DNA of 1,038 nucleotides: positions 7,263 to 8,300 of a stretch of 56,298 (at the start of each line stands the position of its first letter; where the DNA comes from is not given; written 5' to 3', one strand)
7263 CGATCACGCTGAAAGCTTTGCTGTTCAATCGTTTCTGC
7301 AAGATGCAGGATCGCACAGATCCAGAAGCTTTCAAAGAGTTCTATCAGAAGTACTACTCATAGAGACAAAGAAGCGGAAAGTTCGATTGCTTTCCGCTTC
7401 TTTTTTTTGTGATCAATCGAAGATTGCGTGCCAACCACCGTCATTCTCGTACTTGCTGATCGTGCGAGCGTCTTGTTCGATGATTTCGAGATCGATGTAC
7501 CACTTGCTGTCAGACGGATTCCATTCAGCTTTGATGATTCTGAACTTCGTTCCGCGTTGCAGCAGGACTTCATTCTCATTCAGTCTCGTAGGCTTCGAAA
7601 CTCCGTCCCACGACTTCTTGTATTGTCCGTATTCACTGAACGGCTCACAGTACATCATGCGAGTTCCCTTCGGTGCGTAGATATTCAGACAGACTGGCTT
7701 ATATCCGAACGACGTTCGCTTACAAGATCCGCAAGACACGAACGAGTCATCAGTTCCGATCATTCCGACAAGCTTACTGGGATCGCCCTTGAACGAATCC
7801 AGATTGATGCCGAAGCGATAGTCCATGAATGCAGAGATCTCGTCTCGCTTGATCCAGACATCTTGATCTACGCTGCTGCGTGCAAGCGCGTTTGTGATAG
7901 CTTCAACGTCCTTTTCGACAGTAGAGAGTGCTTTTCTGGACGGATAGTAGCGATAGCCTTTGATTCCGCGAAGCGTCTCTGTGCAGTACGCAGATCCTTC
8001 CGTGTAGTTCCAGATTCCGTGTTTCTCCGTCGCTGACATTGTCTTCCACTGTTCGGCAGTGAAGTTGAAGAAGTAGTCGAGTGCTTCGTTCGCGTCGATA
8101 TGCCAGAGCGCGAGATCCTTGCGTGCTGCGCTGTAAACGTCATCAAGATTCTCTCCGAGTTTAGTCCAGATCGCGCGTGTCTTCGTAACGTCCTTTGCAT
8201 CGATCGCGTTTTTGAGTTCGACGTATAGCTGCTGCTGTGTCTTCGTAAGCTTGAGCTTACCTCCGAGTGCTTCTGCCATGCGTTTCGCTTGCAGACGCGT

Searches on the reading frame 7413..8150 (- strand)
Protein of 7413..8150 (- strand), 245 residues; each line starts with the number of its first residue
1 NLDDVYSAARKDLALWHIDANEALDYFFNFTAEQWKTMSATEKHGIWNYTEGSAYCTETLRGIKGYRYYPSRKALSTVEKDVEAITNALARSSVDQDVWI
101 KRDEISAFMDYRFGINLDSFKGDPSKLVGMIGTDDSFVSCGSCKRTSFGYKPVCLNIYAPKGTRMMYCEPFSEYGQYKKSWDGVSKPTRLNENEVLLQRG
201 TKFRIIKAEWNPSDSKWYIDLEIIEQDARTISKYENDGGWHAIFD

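Call 21: search_solved_structures(query=window:7413-8150:-, max_evalue=0.01, show_alignments=2)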
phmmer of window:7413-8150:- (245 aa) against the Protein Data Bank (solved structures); distinct sequences matched with E-value up to 0.01: 1.
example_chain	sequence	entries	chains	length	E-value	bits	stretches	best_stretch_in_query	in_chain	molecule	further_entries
4tr5_A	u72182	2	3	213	0.00086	22.1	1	36-201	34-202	C3larvin | Toxin-like protein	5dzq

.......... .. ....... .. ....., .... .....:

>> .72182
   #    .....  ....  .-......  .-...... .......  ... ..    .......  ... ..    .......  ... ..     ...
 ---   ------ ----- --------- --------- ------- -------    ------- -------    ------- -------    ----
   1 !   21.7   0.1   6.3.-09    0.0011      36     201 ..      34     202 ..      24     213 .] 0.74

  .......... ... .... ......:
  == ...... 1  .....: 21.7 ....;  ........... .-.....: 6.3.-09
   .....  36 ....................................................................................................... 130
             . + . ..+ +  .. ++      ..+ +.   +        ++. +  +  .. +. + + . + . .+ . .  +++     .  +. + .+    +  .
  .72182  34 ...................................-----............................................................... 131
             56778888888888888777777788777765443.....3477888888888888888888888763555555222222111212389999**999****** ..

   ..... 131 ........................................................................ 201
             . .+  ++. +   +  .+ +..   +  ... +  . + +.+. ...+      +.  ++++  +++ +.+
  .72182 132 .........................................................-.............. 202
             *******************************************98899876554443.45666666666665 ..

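Call 77: search_dna_similar(query=window:7413-8150:-, collection=phages, mode=protein, max_rows=15, max_evalue=1e-8)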
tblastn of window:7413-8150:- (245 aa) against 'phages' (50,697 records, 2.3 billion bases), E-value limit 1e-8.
Records with a match: 1; places in all: 1; records where one place covers at least 80% of the query: 1.
Best place of each record, by identity: <60% 1.
By first word of the organism name: Bacteroides 1.
By host as written in the record: Bacteroides caecimuris 1.
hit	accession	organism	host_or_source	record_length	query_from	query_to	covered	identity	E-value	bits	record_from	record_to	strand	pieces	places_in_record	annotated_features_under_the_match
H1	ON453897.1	Bacteroides phage Versailles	Bacteroides caecimuris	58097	3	231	93%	54.0%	5e-78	261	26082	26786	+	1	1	hypothetical protein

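Call 78: get_annotated_region(hit=H1, flank=4500)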
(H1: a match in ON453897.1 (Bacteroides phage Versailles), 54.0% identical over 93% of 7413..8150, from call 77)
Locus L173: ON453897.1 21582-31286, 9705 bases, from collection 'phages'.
description: Bacteroides phage Versailles, complete genome.
organism: Bacteroides phage Versailles (NCBI taxid 2951969)
taxonomy: Viruses
host: Bacteroides caecimuris; source: feces; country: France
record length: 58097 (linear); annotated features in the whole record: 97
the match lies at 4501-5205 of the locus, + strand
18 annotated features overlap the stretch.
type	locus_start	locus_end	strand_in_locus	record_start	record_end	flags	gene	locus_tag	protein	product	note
CDS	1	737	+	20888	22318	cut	-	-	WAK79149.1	terminase large subunit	rasttk_feature_creation_tool=/opt/patric-common/ runtime/bin/phanotate version 1.5.0; HHpred against PHROGS v3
CDS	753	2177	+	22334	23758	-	-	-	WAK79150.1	portal protein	rasttk_feature_creation_tool=/opt/patric-common/ runtime/bin/phanotate version 1.5.0; HHpred against PHROGS v3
CDS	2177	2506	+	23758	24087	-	-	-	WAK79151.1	hypothetical protein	rasttk_feature_creation_tool=/opt/patric-common/ runtime/bin/phanotate version 1.5.0; ...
CDS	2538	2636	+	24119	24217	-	-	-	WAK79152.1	hypothetical protein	rasttk_feature_creation_tool=/opt/patric-common/ runtime/bin/phanotate version 1.5.0; ...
CDS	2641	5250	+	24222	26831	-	-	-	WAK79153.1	hypothetical protein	rasttk_feature_creation_tool=/opt/patric-common/ runtime/bin/phanotate version 1.5.0; ...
CDS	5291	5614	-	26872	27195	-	-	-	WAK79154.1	hypothetical protein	rasttk_feature_creation_tool=/opt/patric-common/ runtime/bin/phanotate version 1.5.0; ...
CDS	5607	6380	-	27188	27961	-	-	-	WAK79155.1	ADP-ribosylglycohydrolase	rasttk_feature_creation_tool=/opt/patric-common/ runtime/bin/phanotate version 1.5.0; HHpred against PHROGS v3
CDS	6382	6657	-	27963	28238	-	-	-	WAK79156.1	hypothetical protein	rasttk_feature_creation_tool=/opt/patric-common/ runtime/bin/phanotate version 1.5.0; ...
CDS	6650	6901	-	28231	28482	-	-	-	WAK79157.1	hypothetical protein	rasttk_feature_creation_tool=/opt/patric-common/ runtime/bin/phanotate version 1.5.0; ...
CDS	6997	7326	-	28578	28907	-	-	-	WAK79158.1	hypothetical protein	rasttk_feature_creation_tool=/opt/patric-common/ runtime/bin/phanotate version 1.5.0; ...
CDS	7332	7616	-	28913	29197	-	-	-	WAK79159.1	hypothetical protein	rasttk_feature_creation_tool=/opt/patric-common/ runtime/bin/phanotate version 1.5.0; ...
CDS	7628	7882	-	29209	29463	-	-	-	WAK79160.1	hypothetical protein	rasttk_feature_creation_tool=/opt/patric-common/ runtime/bin/phanotate version 1.5.0; ...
CDS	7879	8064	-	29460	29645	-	-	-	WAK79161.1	hypothetical protein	rasttk_feature_creation_tool=/opt/patric-common/ runtime/bin/phanotate version 1.5.0; ...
CDS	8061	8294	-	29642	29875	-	-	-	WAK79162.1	hypothetical protein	rasttk_feature_creation_tool=/opt/patric-common/ runtime/bin/phanotate version 1.5.0; ...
CDS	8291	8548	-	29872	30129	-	-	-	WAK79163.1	hypothetical protein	rasttk_feature_creation_tool=/opt/patric-common/ runtime/bin/phanotate version 1.5.0; ...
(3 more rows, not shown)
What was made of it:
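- The cultured Bacteroides phage Versailles has the same cassette (calls 77-78).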
